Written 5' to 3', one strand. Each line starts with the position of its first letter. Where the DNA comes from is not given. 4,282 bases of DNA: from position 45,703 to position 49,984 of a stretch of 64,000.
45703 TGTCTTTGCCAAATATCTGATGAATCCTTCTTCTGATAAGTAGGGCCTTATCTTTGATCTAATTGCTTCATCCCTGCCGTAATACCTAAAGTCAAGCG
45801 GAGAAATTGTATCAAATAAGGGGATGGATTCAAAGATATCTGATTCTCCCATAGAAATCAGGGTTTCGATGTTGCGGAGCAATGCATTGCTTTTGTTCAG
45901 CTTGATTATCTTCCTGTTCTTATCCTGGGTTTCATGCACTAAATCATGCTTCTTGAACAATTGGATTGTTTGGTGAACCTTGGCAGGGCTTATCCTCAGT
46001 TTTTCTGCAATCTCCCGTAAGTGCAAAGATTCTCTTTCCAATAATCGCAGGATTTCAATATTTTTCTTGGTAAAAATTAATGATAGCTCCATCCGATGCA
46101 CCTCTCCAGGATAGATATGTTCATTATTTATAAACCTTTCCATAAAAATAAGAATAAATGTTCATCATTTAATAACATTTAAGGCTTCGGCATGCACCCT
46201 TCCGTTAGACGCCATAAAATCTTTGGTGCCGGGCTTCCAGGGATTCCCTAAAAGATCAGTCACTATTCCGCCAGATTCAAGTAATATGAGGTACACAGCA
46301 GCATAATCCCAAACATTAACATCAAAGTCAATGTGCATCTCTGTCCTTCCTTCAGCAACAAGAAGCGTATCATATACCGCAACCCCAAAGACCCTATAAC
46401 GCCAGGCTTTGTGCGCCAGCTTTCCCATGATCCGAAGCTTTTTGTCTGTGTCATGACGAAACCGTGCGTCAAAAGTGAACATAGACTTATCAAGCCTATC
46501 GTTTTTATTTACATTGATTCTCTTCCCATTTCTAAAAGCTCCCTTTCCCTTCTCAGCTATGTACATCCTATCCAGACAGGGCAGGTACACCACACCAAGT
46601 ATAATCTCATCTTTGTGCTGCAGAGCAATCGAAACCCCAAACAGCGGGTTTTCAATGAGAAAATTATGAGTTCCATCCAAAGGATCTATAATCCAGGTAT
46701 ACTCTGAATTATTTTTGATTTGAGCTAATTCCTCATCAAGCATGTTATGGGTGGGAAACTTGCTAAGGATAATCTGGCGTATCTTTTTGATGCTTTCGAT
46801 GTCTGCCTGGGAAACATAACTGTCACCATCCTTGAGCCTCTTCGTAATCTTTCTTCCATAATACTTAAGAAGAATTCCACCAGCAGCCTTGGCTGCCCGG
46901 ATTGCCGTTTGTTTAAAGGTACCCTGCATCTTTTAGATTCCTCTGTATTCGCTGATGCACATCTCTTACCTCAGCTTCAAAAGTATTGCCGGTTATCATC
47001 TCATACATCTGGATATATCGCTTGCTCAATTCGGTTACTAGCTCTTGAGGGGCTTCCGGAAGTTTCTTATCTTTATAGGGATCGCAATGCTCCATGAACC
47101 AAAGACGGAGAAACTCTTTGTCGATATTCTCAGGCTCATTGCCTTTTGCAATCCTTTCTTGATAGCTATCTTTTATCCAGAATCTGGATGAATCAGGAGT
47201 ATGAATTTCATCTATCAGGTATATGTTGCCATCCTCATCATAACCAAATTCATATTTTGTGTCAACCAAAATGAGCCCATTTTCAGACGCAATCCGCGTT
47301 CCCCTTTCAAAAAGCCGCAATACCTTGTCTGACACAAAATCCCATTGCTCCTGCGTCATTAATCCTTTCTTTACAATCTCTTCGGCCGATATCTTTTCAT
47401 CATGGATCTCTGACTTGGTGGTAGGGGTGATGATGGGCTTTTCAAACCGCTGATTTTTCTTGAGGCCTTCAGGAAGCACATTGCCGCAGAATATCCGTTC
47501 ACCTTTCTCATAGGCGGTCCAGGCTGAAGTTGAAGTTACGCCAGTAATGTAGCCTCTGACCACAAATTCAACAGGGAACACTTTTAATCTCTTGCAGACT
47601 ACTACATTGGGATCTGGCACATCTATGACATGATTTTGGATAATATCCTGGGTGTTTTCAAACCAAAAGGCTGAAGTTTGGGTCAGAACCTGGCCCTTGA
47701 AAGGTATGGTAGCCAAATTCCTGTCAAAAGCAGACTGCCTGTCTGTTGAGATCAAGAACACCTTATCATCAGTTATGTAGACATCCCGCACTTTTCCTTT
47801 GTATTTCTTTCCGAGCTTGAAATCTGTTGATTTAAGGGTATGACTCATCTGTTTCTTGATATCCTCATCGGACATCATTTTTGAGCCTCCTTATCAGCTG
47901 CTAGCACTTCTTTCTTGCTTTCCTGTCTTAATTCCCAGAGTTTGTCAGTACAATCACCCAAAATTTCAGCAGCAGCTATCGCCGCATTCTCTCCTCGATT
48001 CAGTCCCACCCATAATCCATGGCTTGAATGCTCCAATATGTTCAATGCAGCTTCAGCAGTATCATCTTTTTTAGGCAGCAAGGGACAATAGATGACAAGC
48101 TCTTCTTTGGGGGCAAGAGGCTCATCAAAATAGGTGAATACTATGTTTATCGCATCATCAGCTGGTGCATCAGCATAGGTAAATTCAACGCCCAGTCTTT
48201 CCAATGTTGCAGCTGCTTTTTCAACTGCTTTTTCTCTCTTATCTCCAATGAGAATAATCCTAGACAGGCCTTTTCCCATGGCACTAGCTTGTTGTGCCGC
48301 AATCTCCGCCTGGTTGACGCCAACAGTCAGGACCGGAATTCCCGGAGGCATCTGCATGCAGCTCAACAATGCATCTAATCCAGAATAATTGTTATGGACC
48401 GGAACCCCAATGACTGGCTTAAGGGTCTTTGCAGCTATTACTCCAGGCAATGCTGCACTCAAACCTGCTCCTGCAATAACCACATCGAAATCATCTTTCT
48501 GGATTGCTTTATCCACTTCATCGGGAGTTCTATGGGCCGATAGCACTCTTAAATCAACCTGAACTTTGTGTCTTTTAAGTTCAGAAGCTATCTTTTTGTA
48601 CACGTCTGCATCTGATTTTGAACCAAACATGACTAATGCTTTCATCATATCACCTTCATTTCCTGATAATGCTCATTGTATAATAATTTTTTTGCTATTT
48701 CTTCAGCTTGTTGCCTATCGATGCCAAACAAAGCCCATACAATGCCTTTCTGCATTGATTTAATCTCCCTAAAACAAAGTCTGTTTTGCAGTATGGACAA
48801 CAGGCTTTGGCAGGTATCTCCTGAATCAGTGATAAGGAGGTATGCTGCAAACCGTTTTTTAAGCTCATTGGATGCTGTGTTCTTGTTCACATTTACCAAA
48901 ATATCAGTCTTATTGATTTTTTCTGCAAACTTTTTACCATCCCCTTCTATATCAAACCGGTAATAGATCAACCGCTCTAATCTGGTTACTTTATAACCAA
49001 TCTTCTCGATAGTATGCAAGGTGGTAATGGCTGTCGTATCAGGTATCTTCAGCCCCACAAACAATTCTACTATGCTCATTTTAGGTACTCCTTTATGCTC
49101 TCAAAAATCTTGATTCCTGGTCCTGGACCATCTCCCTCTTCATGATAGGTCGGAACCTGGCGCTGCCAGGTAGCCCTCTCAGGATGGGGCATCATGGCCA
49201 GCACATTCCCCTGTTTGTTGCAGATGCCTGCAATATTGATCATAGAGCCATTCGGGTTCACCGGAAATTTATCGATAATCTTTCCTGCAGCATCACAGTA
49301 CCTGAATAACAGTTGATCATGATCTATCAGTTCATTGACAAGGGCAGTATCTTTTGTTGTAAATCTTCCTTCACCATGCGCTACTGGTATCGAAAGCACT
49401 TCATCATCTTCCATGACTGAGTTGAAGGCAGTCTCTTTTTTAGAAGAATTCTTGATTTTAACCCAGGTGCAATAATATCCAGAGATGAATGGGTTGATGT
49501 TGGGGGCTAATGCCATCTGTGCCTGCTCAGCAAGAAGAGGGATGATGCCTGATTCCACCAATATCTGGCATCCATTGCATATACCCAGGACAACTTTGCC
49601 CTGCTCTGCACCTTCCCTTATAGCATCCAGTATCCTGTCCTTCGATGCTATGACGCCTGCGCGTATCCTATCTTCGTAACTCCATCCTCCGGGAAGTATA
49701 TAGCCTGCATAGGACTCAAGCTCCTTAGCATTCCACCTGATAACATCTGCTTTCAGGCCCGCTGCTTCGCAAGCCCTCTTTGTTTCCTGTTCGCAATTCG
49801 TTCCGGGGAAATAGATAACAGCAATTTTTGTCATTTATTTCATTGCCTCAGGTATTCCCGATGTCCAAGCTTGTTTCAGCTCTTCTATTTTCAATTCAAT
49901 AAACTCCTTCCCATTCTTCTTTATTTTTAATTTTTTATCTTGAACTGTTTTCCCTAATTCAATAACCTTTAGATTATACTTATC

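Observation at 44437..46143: In-frame fusion of a winged-HTH domain to adenylosuccinate lyase (PurB) inside the purine operon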

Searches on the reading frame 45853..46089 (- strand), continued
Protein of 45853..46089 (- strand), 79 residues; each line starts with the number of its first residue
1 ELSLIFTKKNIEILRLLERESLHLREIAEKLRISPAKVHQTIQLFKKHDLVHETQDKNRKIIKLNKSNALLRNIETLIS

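Call 70: search_protein_families(library=pfam, proteins=[P0125, P0137, P0138, P0139, P0143, P0144, P0160, P0173, P0176, P0190], max_evalue=0.01)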
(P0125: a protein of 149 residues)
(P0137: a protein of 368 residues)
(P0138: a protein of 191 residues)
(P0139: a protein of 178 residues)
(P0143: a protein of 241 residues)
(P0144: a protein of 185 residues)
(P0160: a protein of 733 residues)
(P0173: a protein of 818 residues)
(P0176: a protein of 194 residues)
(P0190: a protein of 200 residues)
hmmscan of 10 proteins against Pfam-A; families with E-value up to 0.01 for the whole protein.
P0125 (149 aa): 12 families
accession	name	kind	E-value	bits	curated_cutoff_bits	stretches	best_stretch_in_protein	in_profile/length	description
PF21175.2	RecR_C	-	2e-07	30.7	22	1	126-148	1-23/24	RecR, C-terminal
PF01022.26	HTH_5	-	1.7e-06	28.2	22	1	12-52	5-45/47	Bacterial regulatory protein, arsR family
PF25212.1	HVO_A0114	-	3.4e-06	27.2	27.6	1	2-63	15-77/84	HVO_A0114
PF13412.12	HTH_24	-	6.3e-06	26.1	21.9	1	10-52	4-47/48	Winged helix-turn-helix DNA-binding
PF04297.20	UPF0122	-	0.00037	21.1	22.7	1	5-83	16-88/101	Putative helix-turn-helix protein, YlxM / p13 like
PF04545.22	Sigma70_r4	-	0.0039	17.1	24.1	1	13-40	11-38/50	Sigma-70, region 4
PF08279.18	HTH_11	-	0.0042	17.4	25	0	13-56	4-49/55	HTH domain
PF13662.12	Toprim_4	-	0.0049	17.5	25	1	72-122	47-83/85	Toprim domain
PF13936.12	HTH_38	-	0.0057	16.8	27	0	13-37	11-35/44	Helix-turn-helix domain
PF08281.18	Sigma70_r4_2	-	0.0089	16.1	25.7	0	13-43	17-47/54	Sigma-70, region 4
PF12802.13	MarR_2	-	0.0092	16.6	27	0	21-55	18-53/61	MarR family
PF01751.28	Toprim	-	0.0099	16.5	23.1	0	57-113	20-84/96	Toprim domain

P0137 (368 aa): 4 families
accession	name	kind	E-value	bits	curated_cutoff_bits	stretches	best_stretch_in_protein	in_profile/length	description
PF01256.23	Carb_kinase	-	1.2e-50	172.7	27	1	103-361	1-241/242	NAD(P)H-hydrate dehydratase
PF25212.1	HVO_A0114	-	0.00025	21.2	27.6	1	2-58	17-74/84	HVO_A0114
PF13412.12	HTH_24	-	0.00036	20.5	21.9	1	8-50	4-47/48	Winged helix-turn-helix DNA-binding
PF04297.20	UPF0122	-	0.0023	18.6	22.7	1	3-80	16-90/101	Putative helix-turn-helix protein, YlxM / p13 like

P0138 (191 aa): 8 families
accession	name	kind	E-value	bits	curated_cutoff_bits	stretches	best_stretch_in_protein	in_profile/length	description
PF00391.29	PEP-utilizers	-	7.9e-23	80.3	23.1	1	115-186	1-72/72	PEP-utilising enzyme, mobile domain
PF01022.26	HTH_5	-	2.9e-06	27.5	22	1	12-52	5-45/47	Bacterial regulatory protein, arsR family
PF25212.1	HVO_A0114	-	3.4e-06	27.2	27.6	1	2-63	15-78/84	HVO_A0114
PF13412.12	HTH_24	-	7.9e-06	25.8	21.9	1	10-52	4-47/48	Winged helix-turn-helix DNA-binding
PF21531.3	Rv2175c_wHTH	-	0.0022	18.4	27.1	0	21-44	14-37/57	DNA-binding protein Rv2175c, wHTH domain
PF08279.18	HTH_11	-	0.0028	17.9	25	0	13-56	4-49/55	HTH domain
PF22973.2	GWD1_pHisD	-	0.0055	16.7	27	0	95-160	6-73/115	Alpha-glucan water dikinase, phosphohistidine-like domain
PF04545.22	Sigma70_r4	-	0.007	16.3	24.1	0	13-40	11-38/50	Sigma-70, region 4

P0139 (178 aa): 10 families
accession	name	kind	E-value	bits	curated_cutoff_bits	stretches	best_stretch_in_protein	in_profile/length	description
PF01909.29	NTP_transf_2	-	9.5e-07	29.6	21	1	96-167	14-91/93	Nucleotidyltransferase domain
PF18765.7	Polbeta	-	4.4e-06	27.2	26.9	1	91-158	8-70/93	Polymerase beta, Nucleotidyltransferase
PF04297.20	UPF0122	-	3.8e-05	24.3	22.7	1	5-78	16-87/101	Putative helix-turn-helix protein, YlxM / p13 like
PF25212.1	HVO_A0114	-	0.00016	21.8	27.6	1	2-60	15-74/84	HVO_A0114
PF22600.2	MTPAP-like_central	-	0.0002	21.9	27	1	89-130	36-73/139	Poly(A) RNA polymerase, mitochondrial-like, central palm domain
PF13412.12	HTH_24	-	0.00022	21.2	21.9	1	8-47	2-42/48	Winged helix-turn-helix DNA-binding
PF13384.12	HTH_23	-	0.00023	21.3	24.6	1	12-46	8-41/50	Homeodomain-like domain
PF12802.13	MarR_2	-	0.00044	20.8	27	1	19-52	15-50/61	MarR family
PF08281.18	Sigma70_r4_2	-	0.00091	19.3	25.7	1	13-44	17-48/54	Sigma-70, region 4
PF15978.11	TnsD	-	0.0062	16.1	32.4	1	13-78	190-239/355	Tn7-like transposition protein D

P0143 (241 aa): 6 families
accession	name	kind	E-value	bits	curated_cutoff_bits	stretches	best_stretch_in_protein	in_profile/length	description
PF25212.1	HVO_A0114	-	0.00017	21.8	27.6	1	2-61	15-76/84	HVO_A0114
PF12802.13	MarR_2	-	0.00026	21.5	27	1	18-54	14-52/61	MarR family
PF13412.12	HTH_24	-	0.00039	20.4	21.9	1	10-52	4-47/48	Winged helix-turn-helix DNA-binding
PF02082.26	Rrf2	-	0.0011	19.6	30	0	19-53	20-54/132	Iron-dependent Transcriptional regulator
PF01022.26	HTH_5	-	0.0028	17.9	22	1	12-50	5-43/47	Bacterial regulatory protein, arsR family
PF21120.3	MCM_WH_arc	-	0.0035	17.8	26.1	0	25-54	27-56/63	Archaeal MCM, winged-helix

P0144 (185 aa): 14 families
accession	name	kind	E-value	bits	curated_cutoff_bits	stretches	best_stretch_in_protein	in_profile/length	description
PF25212.1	HVO_A0114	-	3.6e-09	36.7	27.6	1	3-68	15-80/84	HVO_A0114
PF18765.7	Polbeta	-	4.4e-09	36.8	26.9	1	99-157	14-73/93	Polymerase beta, Nucleotidyltransferase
PF01909.29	NTP_transf_2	-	3.7e-08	34.1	21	1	91-154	7-75/93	Nucleotidyltransferase domain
PF13412.12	HTH_24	-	4.5e-07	29.8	21.9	1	10-55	3-48/48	Winged helix-turn-helix DNA-binding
PF08279.18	HTH_11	-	1.5e-05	25.2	25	1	13-62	3-52/55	HTH domain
PF12802.13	MarR_2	-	5.5e-05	23.7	27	1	13-58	8-54/61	MarR family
PF12633.13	Adenyl_cycl_N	-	0.00038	20.9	27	1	103-160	97-160/199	Adenylate cyclase NT domain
PF01047.28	MarR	-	0.00043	20.5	24.6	1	9-58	2-51/59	MarR family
PF12840.13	HTH_20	-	0.00065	20.1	27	1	12-56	6-50/51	Helix-turn-helix domain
PF09339.16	HTH_IclR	-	0.00066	19.8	22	1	13-55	6-49/52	IclR helix-turn-helix domain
PF01325.25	Fe_dep_repress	-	0.0011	19.6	26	1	25-59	23-57/60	Iron dependent repressor, N-terminal DNA binding domain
PF01022.26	HTH_5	-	0.0013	19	22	1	13-55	5-46/47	Bacterial regulatory protein, arsR family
PF22600.2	MTPAP-like_central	-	0.0042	17.6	27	1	92-134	33-77/139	Poly(A) RNA polymerase, mitochondrial-like, central palm domain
PF13384.12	HTH_23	-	0.0047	17.1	24.6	1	13-52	8-45/50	Homeodomain-like domain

P0160 (733 aa): 103 families (the best 25 are shown)
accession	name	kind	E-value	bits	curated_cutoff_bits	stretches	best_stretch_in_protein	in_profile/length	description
PF13936.12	HTH_38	-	1.5e-51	172.3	27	5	366-393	10-37/44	Helix-turn-helix domain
PF13384.12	HTH_23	-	7.2e-51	169.2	24.6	6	186-219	3-36/50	Homeodomain-like domain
PF08279.18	HTH_11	-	3.9e-45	152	25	5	261-291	18-49/55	HTH domain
PF08281.18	Sigma70_r4_2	-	1.1e-38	131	25.7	2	189-220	14-46/54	Sigma-70, region 4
PF13518.12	HTH_28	-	1.4e-38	131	25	2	189-219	1-31/52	Helix-turn-helix domain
PF14493.12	HTH_40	-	8.2e-36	122.6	27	2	423-477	4-59/89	Helix-turn-helix domain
PF02796.21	HTH_7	-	8.8e-35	119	23.8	2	359-393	3-38/45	Helix-turn-helix domain of resolvase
PF00196.25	GerE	-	6.1e-33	112.7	23.5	2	362-395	3-36/57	Bacterial regulatory proteins, luxR family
PF13551.12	HTH_29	-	3.4e-30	104.4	28.1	1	190-219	1-31/64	Winged helix-turn helix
PF12840.13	HTH_20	-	2.7e-28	98.1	27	0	429-464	16-51/51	Helix-turn-helix domain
PF25212.1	HVO_A0114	-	3.6e-28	97.6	27.6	2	316-362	31-77/84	HVO_A0114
PF13412.12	HTH_24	-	4.7e-28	96.9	21.9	2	429-462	15-48/48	Winged helix-turn-helix DNA-binding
PF08220.18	HTH_DeoR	-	1.4e-27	95.6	21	2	202-232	16-46/57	DeoR-like helix-turn-helix domain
PF04545.22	Sigma70_r4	-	4.5e-27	93.8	24.1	0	428-449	17-38/50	Sigma-70, region 4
PF12802.13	MarR_2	-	1.4e-25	89.6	27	0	428-464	15-53/61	MarR family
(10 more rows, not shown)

P0173 (818 aa): 101 families (the best 25 are shown)
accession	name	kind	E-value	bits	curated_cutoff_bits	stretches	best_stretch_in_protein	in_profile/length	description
PF13384.12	HTH_23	-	4.2e-75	246.3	24.6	9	316-359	2-45/50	Homeodomain-like domain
PF08279.18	HTH_11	-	4.4e-73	241.5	25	10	322-363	3-48/55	HTH domain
PF13412.12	HTH_24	-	1.2e-72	239.7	21.9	10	488-519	17-48/48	Winged helix-turn-helix DNA-binding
PF02796.21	HTH_7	-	1.5e-71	236.7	23.8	11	586-620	9-43/45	Helix-turn-helix domain of resolvase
PF13551.12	HTH_29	-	3.9e-70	232.3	28.1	9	323-359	3-40/64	Winged helix-turn helix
PF14493.12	HTH_40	-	3.5e-64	213.5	27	9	423-471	2-51/89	Helix-turn-helix domain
PF13518.12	HTH_28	-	3.4e-57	190.6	25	6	321-360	2-41/52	Helix-turn-helix domain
PF08281.18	Sigma70_r4_2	-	4.7e-46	154.7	25.7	4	323-353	17-48/54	Sigma-70, region 4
PF00196.25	GerE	-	8.9e-46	153.8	23.5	6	479-512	8-41/57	Bacterial regulatory proteins, luxR family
PF13545.12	HTH_Crp_2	-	1.5e-42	143.8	27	2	15-50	19-54/70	Crp-like helix-turn-helix domain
PF01527.26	HTH_Tnp_1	-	1.7e-42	143.9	24.1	3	318-366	9-59/75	Transposase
PF13936.12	HTH_38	-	3.9e-41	139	27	1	319-353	8-42/44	Helix-turn-helix domain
PF22979.2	HTH_69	-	5.1e-41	138.9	27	3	17-53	25-61/69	Winged helix-turn-helix domain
PF01047.28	MarR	-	5.2e-41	138.8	24.6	2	486-523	15-52/59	MarR family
PF08784.17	RPA_C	-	7.7e-37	126.7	22.6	0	329-361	67-99/106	Replication protein A C terminal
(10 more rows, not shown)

P0176 (194 aa): 3 families
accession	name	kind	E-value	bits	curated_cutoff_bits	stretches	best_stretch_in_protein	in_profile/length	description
PF18765.7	Polbeta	-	8.1e-10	39.2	26.9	1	104-167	11-74/93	Polymerase beta, Nucleotidyltransferase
PF01909.29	NTP_transf_2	-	2.8e-09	37.7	21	1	99-166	8-78/93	Nucleotidyltransferase domain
PF25212.1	HVO_A0114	-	0.0013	18.9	27.6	1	12-71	16-76/84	HVO_A0114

P0190 (200 aa): 6 families
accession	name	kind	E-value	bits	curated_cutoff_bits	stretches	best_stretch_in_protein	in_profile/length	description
PF18765.7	Polbeta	-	1.9e-11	44.4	26.9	1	113-175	10-72/93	Polymerase beta, Nucleotidyltransferase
PF01909.29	NTP_transf_2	-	4.2e-09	37.1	21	1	111-181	11-84/93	Nucleotidyltransferase domain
PF01022.26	HTH_5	-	1.2e-05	25.5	22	1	34-65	6-37/47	Bacterial regulatory protein, arsR family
PF22600.2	MTPAP-like_central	-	0.00035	21.1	27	1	111-159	33-71/139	Poly(A) RNA polymerase, mitochondrial-like, central palm domain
PF13443.12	HTH_26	-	0.0028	18.3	22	1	35-77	2-45/63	Cro/C1-type HTH DNA-binding domain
PF01371.25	Trp_repressor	-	0.0034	17.9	27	0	10-61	16-67/88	Trp repressor protein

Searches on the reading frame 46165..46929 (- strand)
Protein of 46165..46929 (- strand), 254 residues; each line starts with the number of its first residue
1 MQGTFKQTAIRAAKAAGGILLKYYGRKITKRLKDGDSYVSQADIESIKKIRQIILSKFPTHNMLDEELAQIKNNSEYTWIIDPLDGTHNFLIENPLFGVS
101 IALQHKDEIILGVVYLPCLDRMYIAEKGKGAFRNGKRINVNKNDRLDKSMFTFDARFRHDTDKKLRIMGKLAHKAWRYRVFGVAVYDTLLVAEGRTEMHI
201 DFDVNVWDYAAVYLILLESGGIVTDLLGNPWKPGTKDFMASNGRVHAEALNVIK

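Call 10: search_protein_families(library=pfam, proteins=[window:46165-46929:-], max_evalue=0.001)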
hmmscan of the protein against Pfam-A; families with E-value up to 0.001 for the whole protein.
window:46165-46929:- (254 aa): 1 family
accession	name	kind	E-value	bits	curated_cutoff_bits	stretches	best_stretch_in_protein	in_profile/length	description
PF00459.30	Inositol_P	-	2.7e-52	178.4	27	1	5-250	5-262/271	Inositol monophosphatase family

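Call 71: search_protein_families(library=ncbifam, proteins=[window:46165-46929:-], max_evalue=0.01)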
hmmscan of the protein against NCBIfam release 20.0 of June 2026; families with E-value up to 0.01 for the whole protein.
window:46165-46929:- (254 aa): 7 families
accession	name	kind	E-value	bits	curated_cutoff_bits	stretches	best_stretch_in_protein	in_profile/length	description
TIGR02067.1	his_9_HisN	equivalog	1e-56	192.3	275.15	1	7-253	3-251/252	histidinol-phosphatase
NF008027.1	PRK10757.1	equivalog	2.2e-37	128.4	332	1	7-251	6-255/267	inositol-1-monophosphatase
NF009321.0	PRK12676.1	equivalog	3.9e-35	121.2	264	1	53-232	54-235/264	bifunctional fructose-bisphosphatase/inositol-phosphate phosphatase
TIGR01331.1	bisphos_cysQ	equivalog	1.1e-30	107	228.8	1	7-237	3-238/250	3'(2'),5'-bisphosphate nucleotidase CysQ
NF008182.0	PRK10931.1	equivalog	5.6e-23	81.3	379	1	11-231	7-228/246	3'(2'),5'-bisphosphate nucleotidase CysQ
NF010678.0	PRK14076.1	equivalog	1.4e-18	67.1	493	1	54-229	56-254/570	bifunctional NADP phosphatase/NAD kinase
TIGR01330.1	bisphos_HAL2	equivalog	1.4e-09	37.3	267.05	2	195-235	279-324/359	3'(2'),5'-bisphosphate nucleotidase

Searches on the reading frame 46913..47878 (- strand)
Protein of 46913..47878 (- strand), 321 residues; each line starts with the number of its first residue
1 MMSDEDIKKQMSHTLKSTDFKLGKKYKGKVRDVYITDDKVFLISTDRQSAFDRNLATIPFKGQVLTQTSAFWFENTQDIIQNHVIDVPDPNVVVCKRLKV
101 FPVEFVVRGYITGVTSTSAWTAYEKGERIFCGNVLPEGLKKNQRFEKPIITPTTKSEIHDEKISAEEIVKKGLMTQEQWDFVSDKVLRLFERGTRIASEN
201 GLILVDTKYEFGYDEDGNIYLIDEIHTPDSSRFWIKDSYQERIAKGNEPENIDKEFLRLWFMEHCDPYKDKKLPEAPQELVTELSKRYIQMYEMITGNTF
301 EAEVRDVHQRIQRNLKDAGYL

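Call 10: search_protein_families(library=pfam, proteins=[window:46913-47878:-], max_evalue=0.001)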
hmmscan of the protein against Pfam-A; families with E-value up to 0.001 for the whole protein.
window:46913-47878:- (321 aa): 1 family
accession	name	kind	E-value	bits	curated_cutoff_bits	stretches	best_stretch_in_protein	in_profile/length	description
PF01259.24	SAICAR_synt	-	2.3e-73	247.2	20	1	25-271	2-229/233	SAICAR synthetase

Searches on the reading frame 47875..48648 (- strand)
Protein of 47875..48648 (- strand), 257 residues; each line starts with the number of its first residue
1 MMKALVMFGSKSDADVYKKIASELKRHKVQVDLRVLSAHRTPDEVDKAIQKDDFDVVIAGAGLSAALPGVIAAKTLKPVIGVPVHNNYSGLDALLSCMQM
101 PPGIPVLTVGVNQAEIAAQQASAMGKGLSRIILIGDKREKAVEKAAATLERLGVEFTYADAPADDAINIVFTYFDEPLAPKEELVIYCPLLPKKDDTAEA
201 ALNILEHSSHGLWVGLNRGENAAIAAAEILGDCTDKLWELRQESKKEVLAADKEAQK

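Call 10: search_protein_families(library=pfam, proteins=[window:47875-48648:-], max_evalue=0.001)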
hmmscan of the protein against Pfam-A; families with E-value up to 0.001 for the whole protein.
window:47875-48648:- (257 aa): 1 family
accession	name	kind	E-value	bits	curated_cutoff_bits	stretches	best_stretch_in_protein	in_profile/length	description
PF00731.26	AIRC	-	1.4e-46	158.1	30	1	5-123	3-125/148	AIR carboxylase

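Call 71: search_protein_families(library=ncbifam, proteins=[window:47875-48648:-], max_evalue=0.01)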
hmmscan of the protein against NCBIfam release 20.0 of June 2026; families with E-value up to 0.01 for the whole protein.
window:47875-48648:- (257 aa): 2 families
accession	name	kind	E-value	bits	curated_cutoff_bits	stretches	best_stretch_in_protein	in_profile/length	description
TIGR01162.1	purE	equivalog_domain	1.7e-43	147.8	149.6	1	6-123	3-124/156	5-(carboxyamino)imidazole ribonucleotide mutase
NF033503.1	LarB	equivalog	3e-09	36.9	175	1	27-123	109-205/209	nickel pincer cofactor biosynthesis protein LarB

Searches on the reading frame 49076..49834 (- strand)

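Call 10: search_protein_families(library=pfam, proteins=[window:49076-49834:-], max_evalue=0.001)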
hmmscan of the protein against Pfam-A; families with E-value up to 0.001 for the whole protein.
window:49076-49834:- (252 aa): 5 families
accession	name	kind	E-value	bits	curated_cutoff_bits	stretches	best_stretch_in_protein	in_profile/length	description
PF13507.12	GATase_5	-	3.7e-58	197.1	27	1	2-250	2-259/260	CobB/CobQ-like glutamine amidotransferase domain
PF07685.20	GATase_3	-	1.2e-06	28.7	27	1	28-96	26-92/196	CobB/CobQ-like glutamine amidotransferase domain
PF00117.34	GATase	-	3.9e-05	23.8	22.8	1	17-95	12-88/190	Glutamine amidotransferase class-I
PF01965.30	DJ-1_PfpI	-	9.3e-05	22.7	26.6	1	39-98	59-113/165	DJ-1/PfpI family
PF01174.25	SNO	-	0.00016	22.1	27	0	17-93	10-82/188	SNO glutamine amidotransferase family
